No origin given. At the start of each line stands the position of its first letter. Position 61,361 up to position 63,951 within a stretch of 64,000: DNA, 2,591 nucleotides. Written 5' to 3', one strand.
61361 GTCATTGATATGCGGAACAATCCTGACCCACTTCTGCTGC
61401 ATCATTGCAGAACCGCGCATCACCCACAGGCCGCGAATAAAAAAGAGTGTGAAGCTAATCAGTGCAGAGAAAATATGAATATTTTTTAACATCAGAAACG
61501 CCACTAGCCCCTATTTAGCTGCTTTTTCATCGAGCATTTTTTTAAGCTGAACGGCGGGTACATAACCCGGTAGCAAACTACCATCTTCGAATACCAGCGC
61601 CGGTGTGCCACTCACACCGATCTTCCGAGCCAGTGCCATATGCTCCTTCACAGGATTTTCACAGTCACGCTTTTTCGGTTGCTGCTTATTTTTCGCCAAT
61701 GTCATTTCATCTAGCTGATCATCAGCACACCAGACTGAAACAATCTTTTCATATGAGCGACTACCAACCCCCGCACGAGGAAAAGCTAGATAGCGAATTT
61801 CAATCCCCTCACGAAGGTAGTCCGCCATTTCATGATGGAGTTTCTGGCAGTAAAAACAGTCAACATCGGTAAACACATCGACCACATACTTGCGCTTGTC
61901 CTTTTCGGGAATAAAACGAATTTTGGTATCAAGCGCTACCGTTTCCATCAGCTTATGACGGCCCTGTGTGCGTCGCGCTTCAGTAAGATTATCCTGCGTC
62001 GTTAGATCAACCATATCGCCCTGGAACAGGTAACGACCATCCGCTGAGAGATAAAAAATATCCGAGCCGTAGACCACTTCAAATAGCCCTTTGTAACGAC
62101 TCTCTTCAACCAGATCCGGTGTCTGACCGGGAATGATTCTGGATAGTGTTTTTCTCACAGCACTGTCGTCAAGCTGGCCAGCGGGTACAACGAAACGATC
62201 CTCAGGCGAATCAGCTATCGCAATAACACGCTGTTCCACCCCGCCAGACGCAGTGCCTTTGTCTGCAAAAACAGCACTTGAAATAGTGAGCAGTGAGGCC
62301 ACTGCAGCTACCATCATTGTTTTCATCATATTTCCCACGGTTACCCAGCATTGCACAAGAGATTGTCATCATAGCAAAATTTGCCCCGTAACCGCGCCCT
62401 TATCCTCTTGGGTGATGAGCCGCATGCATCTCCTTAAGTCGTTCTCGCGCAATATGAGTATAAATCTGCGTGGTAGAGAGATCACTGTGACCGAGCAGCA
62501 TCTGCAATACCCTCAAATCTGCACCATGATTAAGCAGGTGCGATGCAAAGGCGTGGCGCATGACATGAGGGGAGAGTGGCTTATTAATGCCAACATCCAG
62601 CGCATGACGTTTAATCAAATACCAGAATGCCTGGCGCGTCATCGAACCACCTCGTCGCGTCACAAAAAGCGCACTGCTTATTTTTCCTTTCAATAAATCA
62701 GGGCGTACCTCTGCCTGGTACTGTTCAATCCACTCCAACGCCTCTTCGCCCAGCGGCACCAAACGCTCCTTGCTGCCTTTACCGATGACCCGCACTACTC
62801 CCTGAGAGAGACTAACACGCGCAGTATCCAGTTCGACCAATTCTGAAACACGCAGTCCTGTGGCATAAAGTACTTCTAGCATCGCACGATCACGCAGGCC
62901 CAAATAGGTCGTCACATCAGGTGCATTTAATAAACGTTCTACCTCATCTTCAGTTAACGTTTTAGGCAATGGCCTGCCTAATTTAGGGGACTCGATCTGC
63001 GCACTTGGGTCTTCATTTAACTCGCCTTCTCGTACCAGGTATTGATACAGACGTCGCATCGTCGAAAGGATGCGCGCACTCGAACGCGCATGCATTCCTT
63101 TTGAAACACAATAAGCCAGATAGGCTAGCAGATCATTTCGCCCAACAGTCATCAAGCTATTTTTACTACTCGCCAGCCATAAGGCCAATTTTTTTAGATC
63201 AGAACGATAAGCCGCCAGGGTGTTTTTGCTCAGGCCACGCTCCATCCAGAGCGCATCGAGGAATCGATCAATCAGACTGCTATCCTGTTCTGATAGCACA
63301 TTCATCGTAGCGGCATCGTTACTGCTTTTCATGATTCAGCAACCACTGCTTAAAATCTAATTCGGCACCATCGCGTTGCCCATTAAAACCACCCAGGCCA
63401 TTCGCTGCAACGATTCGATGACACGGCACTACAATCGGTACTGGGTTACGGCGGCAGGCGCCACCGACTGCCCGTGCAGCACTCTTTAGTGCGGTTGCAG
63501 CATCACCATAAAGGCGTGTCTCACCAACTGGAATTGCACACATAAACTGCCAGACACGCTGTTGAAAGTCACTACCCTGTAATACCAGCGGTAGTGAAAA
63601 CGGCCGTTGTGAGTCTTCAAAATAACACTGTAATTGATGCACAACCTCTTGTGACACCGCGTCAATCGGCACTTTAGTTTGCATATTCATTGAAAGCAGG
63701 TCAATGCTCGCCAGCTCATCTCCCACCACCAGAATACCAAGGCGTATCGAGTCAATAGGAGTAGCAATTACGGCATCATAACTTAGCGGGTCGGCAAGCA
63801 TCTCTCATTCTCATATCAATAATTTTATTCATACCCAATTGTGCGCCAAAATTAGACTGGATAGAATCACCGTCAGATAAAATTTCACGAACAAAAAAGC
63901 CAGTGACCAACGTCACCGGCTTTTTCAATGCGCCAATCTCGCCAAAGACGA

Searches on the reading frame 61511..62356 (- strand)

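Call 81: search_protein_families(library=pfam, proteins=[window:61511-62356:-], max_evalue=0.001)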
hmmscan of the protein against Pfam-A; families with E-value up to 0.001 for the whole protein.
window:61511-62356:- (281 aa): 3 families
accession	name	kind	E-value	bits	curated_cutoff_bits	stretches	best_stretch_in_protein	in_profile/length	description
PF13098.12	Thioredoxin_2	-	4.1e-23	82.1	27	1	153-275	3-104/104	Thioredoxin-like domain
PF10411.14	DsbC_N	-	1.8e-19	69.5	25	1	61-126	4-70/70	Disulfide bond isomerase protein N-terminal domain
PF01323.26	DSBA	-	4.7e-06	26.9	25.6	0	229-274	145-189/191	DSBA-like thioredoxin domain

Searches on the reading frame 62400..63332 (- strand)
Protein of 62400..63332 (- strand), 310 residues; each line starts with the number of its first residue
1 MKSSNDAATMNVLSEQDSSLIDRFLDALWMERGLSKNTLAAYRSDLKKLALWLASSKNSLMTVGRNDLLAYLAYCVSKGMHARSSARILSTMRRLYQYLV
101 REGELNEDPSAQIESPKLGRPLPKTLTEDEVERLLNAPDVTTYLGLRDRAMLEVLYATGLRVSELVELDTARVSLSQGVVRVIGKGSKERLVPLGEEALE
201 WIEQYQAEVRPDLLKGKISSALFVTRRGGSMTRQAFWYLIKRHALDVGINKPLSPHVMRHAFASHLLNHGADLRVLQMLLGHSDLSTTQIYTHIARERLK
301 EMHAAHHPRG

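Call 81: search_protein_families(library=pfam, proteins=[window:62400-63332:-], max_evalue=0.001)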
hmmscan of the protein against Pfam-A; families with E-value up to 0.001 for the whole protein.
window:62400-63332:- (310 aa): 3 families
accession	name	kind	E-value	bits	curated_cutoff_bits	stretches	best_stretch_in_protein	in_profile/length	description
PF00589.27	Phage_integrase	-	3.2e-51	174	27.1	1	125-297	2-171/172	Phage integrase family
PF02899.23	Phage_int_SAM_1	-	8.1e-24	84.2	22.3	1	21-103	1-83/83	Phage integrase, N-terminal SAM-like domain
PF13495.12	Phage_int_SAM_4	-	2.5e-06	28.2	27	1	20-101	1-80/85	Phage integrase, N-terminal SAM-like domain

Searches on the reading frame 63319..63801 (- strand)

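Call 81: search_protein_families(library=pfam, proteins=[window:63319-63801:-], max_evalue=0.001)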
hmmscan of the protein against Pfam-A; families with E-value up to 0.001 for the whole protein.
window:63319-63801:- (160 aa): 1 family
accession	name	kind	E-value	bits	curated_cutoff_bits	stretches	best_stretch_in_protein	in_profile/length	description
PF01035.26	DNA_binding_1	-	3e-27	94.7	27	1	78-159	1-80/81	6-O-methylguanine DNA methyltransferase, DNA binding domain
